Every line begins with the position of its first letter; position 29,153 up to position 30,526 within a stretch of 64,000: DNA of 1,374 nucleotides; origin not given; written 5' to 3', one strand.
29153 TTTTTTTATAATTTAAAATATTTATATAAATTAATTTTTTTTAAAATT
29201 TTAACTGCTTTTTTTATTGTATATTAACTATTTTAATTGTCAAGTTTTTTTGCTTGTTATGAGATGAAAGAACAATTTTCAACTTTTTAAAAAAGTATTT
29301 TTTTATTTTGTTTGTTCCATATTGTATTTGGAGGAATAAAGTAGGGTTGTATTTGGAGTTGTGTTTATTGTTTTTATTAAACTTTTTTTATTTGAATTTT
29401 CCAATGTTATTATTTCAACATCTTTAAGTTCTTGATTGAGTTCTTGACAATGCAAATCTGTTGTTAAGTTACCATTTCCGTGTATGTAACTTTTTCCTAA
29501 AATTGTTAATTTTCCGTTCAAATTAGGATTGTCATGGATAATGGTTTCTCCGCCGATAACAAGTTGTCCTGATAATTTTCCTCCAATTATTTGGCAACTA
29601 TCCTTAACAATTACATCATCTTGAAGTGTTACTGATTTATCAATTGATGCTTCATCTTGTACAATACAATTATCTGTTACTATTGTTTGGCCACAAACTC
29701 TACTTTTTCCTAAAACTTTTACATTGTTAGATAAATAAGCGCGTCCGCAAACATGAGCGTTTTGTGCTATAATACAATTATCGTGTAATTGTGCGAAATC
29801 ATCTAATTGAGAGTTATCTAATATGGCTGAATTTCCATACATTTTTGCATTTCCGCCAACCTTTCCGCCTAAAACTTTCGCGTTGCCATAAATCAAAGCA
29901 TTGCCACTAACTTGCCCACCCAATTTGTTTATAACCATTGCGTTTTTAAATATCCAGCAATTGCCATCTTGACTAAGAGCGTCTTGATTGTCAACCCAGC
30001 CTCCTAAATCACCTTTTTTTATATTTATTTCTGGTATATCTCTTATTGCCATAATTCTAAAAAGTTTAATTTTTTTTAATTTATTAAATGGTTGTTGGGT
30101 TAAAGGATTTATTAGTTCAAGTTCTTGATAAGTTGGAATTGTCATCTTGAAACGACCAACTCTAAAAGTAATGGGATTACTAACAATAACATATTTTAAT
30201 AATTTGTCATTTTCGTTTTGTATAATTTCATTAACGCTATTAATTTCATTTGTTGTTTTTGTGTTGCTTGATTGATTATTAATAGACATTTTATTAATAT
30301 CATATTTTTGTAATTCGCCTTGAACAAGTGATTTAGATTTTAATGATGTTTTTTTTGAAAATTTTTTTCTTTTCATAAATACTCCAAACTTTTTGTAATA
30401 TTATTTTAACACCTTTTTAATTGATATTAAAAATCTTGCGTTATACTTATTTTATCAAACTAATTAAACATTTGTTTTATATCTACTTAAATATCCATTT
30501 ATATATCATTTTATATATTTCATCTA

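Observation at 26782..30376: Tandem triplication of YdcK-like left-handed beta-helix proteins of unknown function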

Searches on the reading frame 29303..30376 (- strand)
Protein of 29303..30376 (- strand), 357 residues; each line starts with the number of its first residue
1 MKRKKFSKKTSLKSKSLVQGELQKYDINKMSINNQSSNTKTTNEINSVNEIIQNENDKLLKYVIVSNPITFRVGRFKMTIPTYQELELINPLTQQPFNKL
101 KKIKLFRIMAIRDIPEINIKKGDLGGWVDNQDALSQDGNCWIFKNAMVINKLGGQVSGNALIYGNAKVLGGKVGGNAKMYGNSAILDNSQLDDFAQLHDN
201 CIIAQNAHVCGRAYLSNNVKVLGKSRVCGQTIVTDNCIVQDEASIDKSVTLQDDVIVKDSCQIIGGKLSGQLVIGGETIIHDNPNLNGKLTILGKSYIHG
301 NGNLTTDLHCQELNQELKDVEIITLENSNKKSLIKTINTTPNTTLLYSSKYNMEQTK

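Call 3: search_protein_families(library=pfam, proteins=[window:29303-30376:-], max_evalue=1)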
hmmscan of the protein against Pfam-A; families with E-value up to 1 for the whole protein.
window:29303-30376:- (357 aa): 5 families
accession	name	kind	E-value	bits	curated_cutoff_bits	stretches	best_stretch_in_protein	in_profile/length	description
PF00132.30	Hexapep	-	5.1e-06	26.4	27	2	185-215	4-34/36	Bacterial transferase hexapeptide (six repeats)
PF25084.1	LbH_EIF2B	-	1.7e-05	25.2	54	2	182-262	27-104/105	EIF2B subunit epsilon LbH domain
PF04519.19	Bactofilin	-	0.012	16.3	27.9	1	202-290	2-80/98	Polymer-forming cytoskeletal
PF18836.7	B_solenoid_ydck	-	0.041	14.3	30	1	155-166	2-13/17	YdcK Beta solenoid repeat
PF24894.1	Hexapep_GlmU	-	0.16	12.6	23.3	0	213-263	35-83/104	GlmU-like, C-terminal hexapeptide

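Call 4: search_protein_families(library=ncbifam, proteins=[window:29303-30376:-], max_evalue=1)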
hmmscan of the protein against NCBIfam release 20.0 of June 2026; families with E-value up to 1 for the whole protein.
window:29303-30376:- (357 aa): 15 families
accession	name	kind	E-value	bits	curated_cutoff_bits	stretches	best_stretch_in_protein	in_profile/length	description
NF040481.1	YdcK_fam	equivalog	1.7e-25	89.7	350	3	98-232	19-143/326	YdcK family protein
NF040510.1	avirulen_svx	equivalog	3.5e-10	39.2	625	2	123-199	465-536/601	Svx/AvrXca family virulence/avirulence protein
NF002060.0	PRK00892.1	subfamily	1.2e-07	31.1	207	1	182-263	101-182/345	UDP-3-O-(3-hydroxymyristoyl)glucosamine N-acyltransferase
TIGR03570.1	NeuD_NnaD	subfamily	2.9e-06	27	160.8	1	176-257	99-180/202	NeuD/PglB/VioB family sugar acetyltransferase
TIGR01853.1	lipid_A_lpxD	equivalog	3.8e-06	26.1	242.5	2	183-263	93-173/325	UDP-3-O-(3-hydroxymyristoyl)glucosamine N-acyltransferase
NF052502.1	man1P_GTase_Rv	exception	0.00018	20.5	440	2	154-219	253-317/352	mannose-1-phosphate guanylyltransferase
TIGR03992.1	Arch_glmU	subfamily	0.00058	18.8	292.1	1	167-259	233-324/393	bifunctional sugar-1-phosphate nucleotidylyltransferase/acetyltransferase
NF041173.1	Sug_nt_acttase_Thmprot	equivalog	0.008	15.2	600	1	169-259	235-324/405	bifunctional sugar-1-phosphate nucleotidylyltransferase/acetyltransferase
NF050158.1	CarbAnhydGPos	equivalog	0.048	13.3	250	1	194-287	9-109/172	gamma carbonic anhydrase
NF007499.0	PRK10092.1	equivalog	0.075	12.8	314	1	196-277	95-175/183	maltose O-acetyltransferase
TIGR02353.1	NRPS_term_dom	equivalog_domain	0.089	11.1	423.1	1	156-259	98-195/695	Pls/PosA family non-ribosomal peptide synthetase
NF005032.0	PRK06444.1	equivalog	0.16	11.6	293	1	24-70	135-182/197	prephenate dehydrogenase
TIGR01852.1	lipid_A_lpxA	equivalog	0.36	10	231.05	1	173-283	19-155/254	acyl-ACP--UDP-N-acetylglucosamine O-acyltransferase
NF003657.0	PRK05289.1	equivalog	0.63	9.1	226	1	185-246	6-67/264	acyl-ACP--UDP-N-acetylglucosamine O-acyltransferase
TIGR01172.1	cysE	equivalog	0.83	9.7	210.65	0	195-227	114-146/162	serine O-acetyltransferase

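Call 5: search_solved_structures(query=window:29303-30376:-, max_evalue=1, show_alignments=2)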
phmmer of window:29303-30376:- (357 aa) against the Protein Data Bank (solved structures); distinct sequences matched with E-value up to 1: 22.
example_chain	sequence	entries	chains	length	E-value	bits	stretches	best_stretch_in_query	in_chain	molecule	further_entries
2f9c_A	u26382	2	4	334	2.4e-16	63.4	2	92-229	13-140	Hypothetical protein YDCK | Putative transferase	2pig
5b04_I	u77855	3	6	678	0.00013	24.8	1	199-311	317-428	Probable translation initiation factor eIF-2B subunit epsilon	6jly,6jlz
2iu8_A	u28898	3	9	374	0.00086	22.1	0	180-250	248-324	UDP-3-O-[3-HYDROXYMYRISTOYL] GLUCOSAMINE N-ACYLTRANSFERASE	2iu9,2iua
4e75_A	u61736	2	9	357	0.00086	22.1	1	168-259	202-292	UDP-3-O-acylglucosamine N-acyltransferase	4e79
3r0s_A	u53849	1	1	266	0.0023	20.7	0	188-240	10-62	Acyl-[acyl-carrier-protein]--UDP-N-acetylglucosamine O-acyltransferase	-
7whr_B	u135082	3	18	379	0.0054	19.4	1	182-270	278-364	Nucleotidyl transferase family protein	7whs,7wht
9qev_A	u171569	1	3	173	0.0058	19.3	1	194-331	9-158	Carbonic anhydrase, family 3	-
7ar7_y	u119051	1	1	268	0.014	18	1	185-302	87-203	Gamma carbonic anhydrase 2, mitochondrial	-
9qez_D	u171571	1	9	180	0.015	18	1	219-333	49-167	Carbonic anhydrase mutant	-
7aqq_y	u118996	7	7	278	0.016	17.9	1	186-302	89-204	Gamma carbonic anhydrase 2, mitochondrial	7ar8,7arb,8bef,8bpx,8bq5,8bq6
6x89_G2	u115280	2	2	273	0.021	17.5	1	186-272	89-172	gamma carbonic anhydrase 1, mitochondrial-like | NDUCA2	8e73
6x89_G1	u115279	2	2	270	0.022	17.5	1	214-271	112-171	gamma carbonic anhydrase 1, mitochondrial | NDUCA1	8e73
7s43_A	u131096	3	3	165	0.026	17.2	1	190-258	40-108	N-acetyltransferase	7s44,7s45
7ar7_z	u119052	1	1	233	0.05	16.2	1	193-271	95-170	Gamma carbonic anhydrase 1, mitochondrial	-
7a23_q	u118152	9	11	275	0.06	16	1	193-271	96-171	CA1 | Gamma carbonic anhydrase 1, mitochondrial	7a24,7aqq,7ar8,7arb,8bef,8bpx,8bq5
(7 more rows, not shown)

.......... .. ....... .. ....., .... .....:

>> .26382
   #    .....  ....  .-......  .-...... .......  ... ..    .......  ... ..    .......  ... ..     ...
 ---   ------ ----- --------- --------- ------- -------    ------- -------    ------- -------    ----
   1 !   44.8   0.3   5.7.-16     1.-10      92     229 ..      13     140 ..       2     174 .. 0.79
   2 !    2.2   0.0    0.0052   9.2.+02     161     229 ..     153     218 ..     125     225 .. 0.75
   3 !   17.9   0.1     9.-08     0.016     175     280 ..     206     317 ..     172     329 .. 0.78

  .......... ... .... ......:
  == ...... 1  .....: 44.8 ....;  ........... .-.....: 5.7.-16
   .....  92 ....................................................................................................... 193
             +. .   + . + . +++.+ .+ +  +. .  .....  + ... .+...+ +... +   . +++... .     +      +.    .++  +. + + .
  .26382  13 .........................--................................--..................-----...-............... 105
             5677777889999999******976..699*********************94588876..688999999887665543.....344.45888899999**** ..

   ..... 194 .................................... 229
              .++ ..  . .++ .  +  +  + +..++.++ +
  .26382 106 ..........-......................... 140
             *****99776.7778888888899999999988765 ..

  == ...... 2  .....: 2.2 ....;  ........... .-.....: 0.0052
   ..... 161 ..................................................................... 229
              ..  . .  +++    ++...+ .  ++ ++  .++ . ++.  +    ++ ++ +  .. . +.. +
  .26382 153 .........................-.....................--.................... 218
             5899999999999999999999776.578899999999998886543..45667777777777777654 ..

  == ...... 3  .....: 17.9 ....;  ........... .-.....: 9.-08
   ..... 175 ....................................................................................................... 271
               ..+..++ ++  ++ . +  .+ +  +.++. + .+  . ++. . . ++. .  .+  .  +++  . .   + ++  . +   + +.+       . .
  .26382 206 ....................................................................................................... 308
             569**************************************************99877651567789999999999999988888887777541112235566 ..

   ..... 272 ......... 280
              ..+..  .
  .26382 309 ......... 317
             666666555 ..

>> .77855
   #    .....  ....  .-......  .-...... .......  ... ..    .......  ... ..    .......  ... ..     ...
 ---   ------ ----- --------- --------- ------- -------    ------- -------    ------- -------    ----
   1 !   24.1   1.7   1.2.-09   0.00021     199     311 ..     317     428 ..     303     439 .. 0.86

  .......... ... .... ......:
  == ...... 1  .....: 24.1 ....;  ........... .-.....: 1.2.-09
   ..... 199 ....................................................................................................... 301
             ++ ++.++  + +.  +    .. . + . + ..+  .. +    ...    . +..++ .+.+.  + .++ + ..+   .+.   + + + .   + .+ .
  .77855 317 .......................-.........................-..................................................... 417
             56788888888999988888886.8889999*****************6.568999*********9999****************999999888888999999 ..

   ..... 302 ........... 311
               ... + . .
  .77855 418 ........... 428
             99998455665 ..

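Call 10: search_protein_families(library=padloc, proteins=[window:29303-30376:-], max_evalue=1)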
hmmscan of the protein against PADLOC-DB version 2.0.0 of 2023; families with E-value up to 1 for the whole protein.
window:29303-30376:- (357 aa): 0 families

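Call 11: search_protein_families(library=phrogs, proteins=[window:29303-30376:-], max_evalue=0.1)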
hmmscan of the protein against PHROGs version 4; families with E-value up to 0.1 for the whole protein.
window:29303-30376:- (357 aa): 4 families
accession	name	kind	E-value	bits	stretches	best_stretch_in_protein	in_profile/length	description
phrog_5070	-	unknown function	8.7e-53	179.5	2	92-264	7-170/182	-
phrog_7964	-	unknown function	6.7e-44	150.8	2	96-263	34-198/269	-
phrog_20149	-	unknown function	1.5e-08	35.6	1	93-140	8-53/53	-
phrog_5353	-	unknown function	6.7e-07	30.1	1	134-339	21-228/256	-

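Call 13: search_dna_similar(query=window:29303-30376:-, collection=phages, mode=protein, max_rows=30)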
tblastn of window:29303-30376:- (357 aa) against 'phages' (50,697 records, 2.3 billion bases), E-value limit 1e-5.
Records with a match: 72; places in all: 88; records where one place covers at least 80% of the query: 0.
Best place of each record, by identity: <60% 72.
By first word of the organism name: Streptococcus 17; Liberibacter 12; Bacillus 10; Vibrio 5; Edwardsiella 5; Xanthomonas 4; Chryseobacterium 2; Lactobacillus 2; Aeromonas 2; Bacteroides 2; and 11 more.
By host as written in the record: - 7; Vibrio breoganii 5; Bacillus pumilus GR8 4; Candidatus Liberibacter asiaticus UF506 4; Streptococcus thermophilus 3; Chryseobacterium indologenes MA9 2; Lactobacillus fermentum 2; Bacillus pumilus GL1 2; and 39 more.
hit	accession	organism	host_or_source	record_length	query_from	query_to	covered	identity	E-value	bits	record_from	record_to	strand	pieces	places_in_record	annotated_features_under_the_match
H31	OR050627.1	Chryseobacterium phage MA9V-1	Chryseobacterium indologenes MA9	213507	32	289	72%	29.0%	2e-17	90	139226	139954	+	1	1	UDP-3-O-(3-hydroxymyristoyl) glucosamine nacyltransferase | hypothetical protein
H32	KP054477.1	Lactobacillus phage LfeInf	Lactobacillus fermentum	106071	100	307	58%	32.9%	1e-19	96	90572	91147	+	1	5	hypothetical protein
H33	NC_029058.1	Lactobacillus phage LfeInf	Lactobacillus fermentum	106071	100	307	58%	32.9%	1e-19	96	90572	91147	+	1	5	hypothetical protein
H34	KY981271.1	Curvibacter phage P26059A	Curvibacter sp. IMCC26059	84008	99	345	69%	27.2%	3e-21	100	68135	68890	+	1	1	putative acyltransferase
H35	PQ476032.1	Xanthomonas phage phiXacJX1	Xanthomonas citri pv. citri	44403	92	309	61%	30.3%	2e-10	129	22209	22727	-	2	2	hypothetical protein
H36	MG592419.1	Vibrio phage 1.034.X._10N.261.46.B7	Vibrio breoganii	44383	103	346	68%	27.0%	9e-15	82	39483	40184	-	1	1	hypothetical protein | NVP1034X_CRISPR_spacer_5 | NVP1034X_CRISPR_spacer_1 | NVP1034X_CRISPR_spacer_4 | NVP1034X_CRISPR_spacer_3 | and 1 other names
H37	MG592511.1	Vibrio phage 1.139.B._10N.261.48.C6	Vibrio breoganii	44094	103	346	68%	26.6%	6e-17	88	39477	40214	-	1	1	hypothetical protein | polymer-forming cytoskeletal protein | NVP1139B_CRISPR_spacer_1 | NVP1139B_CRISPR_spacer_5 | NVP1139B_CRISPR_spacer_3 | and 3 other names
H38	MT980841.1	Ruminococcus phage phiRM10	[Ruminococcus] gnavus ATCC 29149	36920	91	311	62%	29.3%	3e-19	95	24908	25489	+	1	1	gp34: hypothetical protein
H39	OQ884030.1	Bacillus phage SDFMU_Pbc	Bacillus subtilis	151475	105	310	58%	30.9%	8e-17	88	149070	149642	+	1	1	hypothetical protein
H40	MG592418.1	Vibrio phage 1.034.O._10N.261.46.B7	Vibrio breoganii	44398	103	346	68%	26.0%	3e-16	86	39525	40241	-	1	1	hypothetical protein | NVP1034O_CRISPR_spacer_4 | NVP1034O_CRISPR_spacer_1 | NVP1034O_CRISPR_spacer_3 | NVP1034O_CRISPR_spacer_2 | and 1 other names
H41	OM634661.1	Bacillus phage vB_BauM_KLEB27-3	Bacillus australimaris sKR4M-27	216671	101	274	49%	35.1%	1e-20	99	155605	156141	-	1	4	glucosamine N-acyltransferase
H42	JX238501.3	Bacillus phage phiAGATE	Bacillus pumilus GL1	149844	105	310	58%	28.7%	5e-16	85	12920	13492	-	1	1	putative hexapeptide repeat containing transferase like protein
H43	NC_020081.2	Bacillus phage phiAGATE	Bacillus pumilus GL1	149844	105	310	58%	28.7%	5e-16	85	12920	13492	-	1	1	putative hexapeptide repeat containing transferase like protein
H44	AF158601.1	Streptococcus phage SFi18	-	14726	85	260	49%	33.5%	1e-15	84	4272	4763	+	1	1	gp229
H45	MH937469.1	Streptococcus phage CHPC919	Streptococcus thermophilus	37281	85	260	49%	33.3%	4e-18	92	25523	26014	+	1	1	hypothetical protein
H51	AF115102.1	Streptococcus phage Sfi19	-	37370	85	234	42%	34.8%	7e-16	85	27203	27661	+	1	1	orf229: orf229 gp | orf129: orf129 gp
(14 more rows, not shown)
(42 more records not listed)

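Call 14: find_encoding_contigs(protein=window:29303-30376:-, flank=10000, max_places=6)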
Protein window:29303-30376:- (357 aa): no gene with exactly this product is on record in the collection.

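Call 15: get_annotated_region(hit=H51, flank=6000)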
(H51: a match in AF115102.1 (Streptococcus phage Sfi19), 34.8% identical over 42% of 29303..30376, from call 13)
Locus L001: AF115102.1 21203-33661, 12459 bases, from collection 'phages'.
description: Streptococcus phage Sfi19, complete genome.
organism: Streptococcus phage Sfi19 (NCBI taxid 2905685)
taxonomy: Viruses; Duplodnaviria; Heunggongvirae; Uroviricota; Caudoviricetes; Aliceevansviridae; Moineauvirus; Moineauvirus Sfi19
host: -; source: -; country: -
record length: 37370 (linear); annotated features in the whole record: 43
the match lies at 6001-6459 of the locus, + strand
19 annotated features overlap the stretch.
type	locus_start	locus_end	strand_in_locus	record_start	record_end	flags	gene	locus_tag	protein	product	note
CDS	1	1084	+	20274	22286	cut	orf670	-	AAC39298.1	orf670 gp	-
CDS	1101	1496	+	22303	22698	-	orf131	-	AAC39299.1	orf131 gp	-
CDS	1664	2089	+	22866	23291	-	orf141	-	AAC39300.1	orf141 gp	putative holin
CDS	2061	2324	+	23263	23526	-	orf87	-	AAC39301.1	orf87 gp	putative holin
CDS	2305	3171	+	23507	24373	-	orf287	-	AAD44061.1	orf288 gp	lysin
CDS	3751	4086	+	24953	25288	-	orf111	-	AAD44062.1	orf11 gp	-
CDS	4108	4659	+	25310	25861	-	orf183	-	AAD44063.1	orf183 gp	-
CDS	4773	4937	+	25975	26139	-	orf54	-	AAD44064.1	orf54 gp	-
CDS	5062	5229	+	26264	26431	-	orf88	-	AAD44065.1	orf88 gp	-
CDS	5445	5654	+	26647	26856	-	orf69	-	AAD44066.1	orf69 gp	-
CDS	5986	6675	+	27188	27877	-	orf229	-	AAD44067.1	orf229 gp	-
CDS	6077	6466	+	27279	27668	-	orf129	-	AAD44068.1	orf129 gp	-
CDS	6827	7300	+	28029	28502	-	orf157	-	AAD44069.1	orf157 gp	-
CDS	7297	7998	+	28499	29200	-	orf233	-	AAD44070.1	orf233 gp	-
CDS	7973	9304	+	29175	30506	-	orf443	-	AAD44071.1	orf443 gp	putative helicase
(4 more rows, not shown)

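Call 17: find_homologous_proteins(query=window:29303-30376:-, max_evalue=0.00001)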
Query window:29303-30376:- (357 aa): 31 proteins with E <= 0.00001 among 2380 candidates.
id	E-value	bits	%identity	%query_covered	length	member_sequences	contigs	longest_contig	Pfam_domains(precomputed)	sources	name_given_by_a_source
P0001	2.6e-222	755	97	100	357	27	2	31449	PF00132.31,PF25084.2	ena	-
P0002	8.6e-44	168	30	60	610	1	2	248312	PF00132.31,PF25087.2,PF18836.8,PF25084.2,PF04519.20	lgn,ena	-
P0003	1.5e-34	138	28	62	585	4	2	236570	PF00132.31,PF25087.2,PF18836.8,PF25084.2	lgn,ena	-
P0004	3.3e-34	137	26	61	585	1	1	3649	PF00132.31,PF25087.2,PF18836.8,PF25084.2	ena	-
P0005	5.7e-22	97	42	40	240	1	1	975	PF18836.8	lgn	-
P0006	7.1e-22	96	33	52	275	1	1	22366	PF00132.31,PF25087.2,PF18836.8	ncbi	-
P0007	4.7e-21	94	34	58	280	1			PF00132.31,PF18836.8,PF25084.2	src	-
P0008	2.3e-20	91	39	40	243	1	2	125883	PF18836.8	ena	-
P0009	5.9e-20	90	35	51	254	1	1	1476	PF00132.31,PF25087.2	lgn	-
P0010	5.6e-19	87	38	43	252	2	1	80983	PF18836.8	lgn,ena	-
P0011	6.6e-19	87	32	55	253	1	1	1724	PF25087.2,PF18836.8,PF25084.2,PF04519.20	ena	-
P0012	1.0e-18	86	23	61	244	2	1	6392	PF18836.8,PF04519.20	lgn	-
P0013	3.7e-17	81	35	36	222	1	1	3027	PF18836.8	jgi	jgi:NDP-sugar pyrophosphorylase family protein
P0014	7.7e-17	80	29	57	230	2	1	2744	PF00132.31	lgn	-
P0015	1.2e-16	79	38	41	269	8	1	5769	PF00132.31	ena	-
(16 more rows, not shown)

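Call 18: find_encoding_contigs(protein=P0001, flank=10000, max_places=8)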
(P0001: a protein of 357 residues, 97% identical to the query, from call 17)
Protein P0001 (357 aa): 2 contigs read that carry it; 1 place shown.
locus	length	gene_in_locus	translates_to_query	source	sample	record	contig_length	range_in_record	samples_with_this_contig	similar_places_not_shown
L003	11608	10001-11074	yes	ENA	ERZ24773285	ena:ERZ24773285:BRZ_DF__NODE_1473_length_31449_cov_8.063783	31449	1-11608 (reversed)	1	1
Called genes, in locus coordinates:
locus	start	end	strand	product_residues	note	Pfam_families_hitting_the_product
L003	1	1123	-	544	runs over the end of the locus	PF00772:DnaB, PF03796:DnaB_C, PF06745:ATPase (weak), PF13481:AAA_25 (weak)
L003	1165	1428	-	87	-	PF02673:BacA (weak)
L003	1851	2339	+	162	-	-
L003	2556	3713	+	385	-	PF19328:DAP_DH_C (faint)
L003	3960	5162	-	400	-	PF00009:GTP_EFTU, PF03144:GTP_EFTU_D2, PF03143:GTP_EFTU_D3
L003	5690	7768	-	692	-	PF00009:GTP_EFTU, PF01926:MMR_HSR1 (faint), PF03144:GTP_EFTU_D2, PF22042:EF-G_D2, PF14492:EFG_III, PF16658:RF3_C (weak), PF03764:EFG_IV, PF00679:EFG_C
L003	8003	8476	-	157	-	PF00177:Ribosomal_S7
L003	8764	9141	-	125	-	PF00164:Ribosom_S12_S23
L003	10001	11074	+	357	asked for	PF00132:Hexapep (faint), PF25084:LbH_EIF2B (faint)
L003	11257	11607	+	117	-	?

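Call 19: find_encoding_contigs(protein=P0002, flank=10000, max_places=4)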
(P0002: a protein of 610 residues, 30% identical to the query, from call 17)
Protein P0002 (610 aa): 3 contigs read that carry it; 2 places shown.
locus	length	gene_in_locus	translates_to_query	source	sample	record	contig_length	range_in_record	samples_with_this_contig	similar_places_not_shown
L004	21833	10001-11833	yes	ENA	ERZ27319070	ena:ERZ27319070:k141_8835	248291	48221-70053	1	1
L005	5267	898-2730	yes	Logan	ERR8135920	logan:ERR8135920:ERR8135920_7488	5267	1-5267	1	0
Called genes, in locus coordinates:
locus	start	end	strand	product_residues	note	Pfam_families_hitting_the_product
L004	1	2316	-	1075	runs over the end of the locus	-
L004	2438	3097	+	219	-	-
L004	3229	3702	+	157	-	-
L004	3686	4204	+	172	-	-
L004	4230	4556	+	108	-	-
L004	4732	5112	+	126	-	-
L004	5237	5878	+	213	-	PF05866:RusA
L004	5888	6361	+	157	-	-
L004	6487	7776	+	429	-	-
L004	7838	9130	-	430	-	-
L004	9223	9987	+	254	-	PF03235:GmrSD_N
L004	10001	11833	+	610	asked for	PF04519:Bactofilin (faint), PF25084:LbH_EIF2B (faint), PF00132:Hexapep (faint), PF18836:B_solenoid_ydck (faint), PF25087:GMPPB_C (faint)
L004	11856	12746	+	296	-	PF25084:LbH_EIF2B (faint), PF18836:B_solenoid_ydck (faint), PF25087:GMPPB_C (faint)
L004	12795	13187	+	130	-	-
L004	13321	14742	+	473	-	PF17961:Big_8, PF05737:Collagen_bind, PF00746:Gram_pos_anchor (weak)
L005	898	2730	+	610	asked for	PF04519:Bactofilin (faint), PF25084:LbH_EIF2B (faint), PF00132:Hexapep (faint), PF18836:B_solenoid_ydck (faint), PF25087:GMPPB_C (faint)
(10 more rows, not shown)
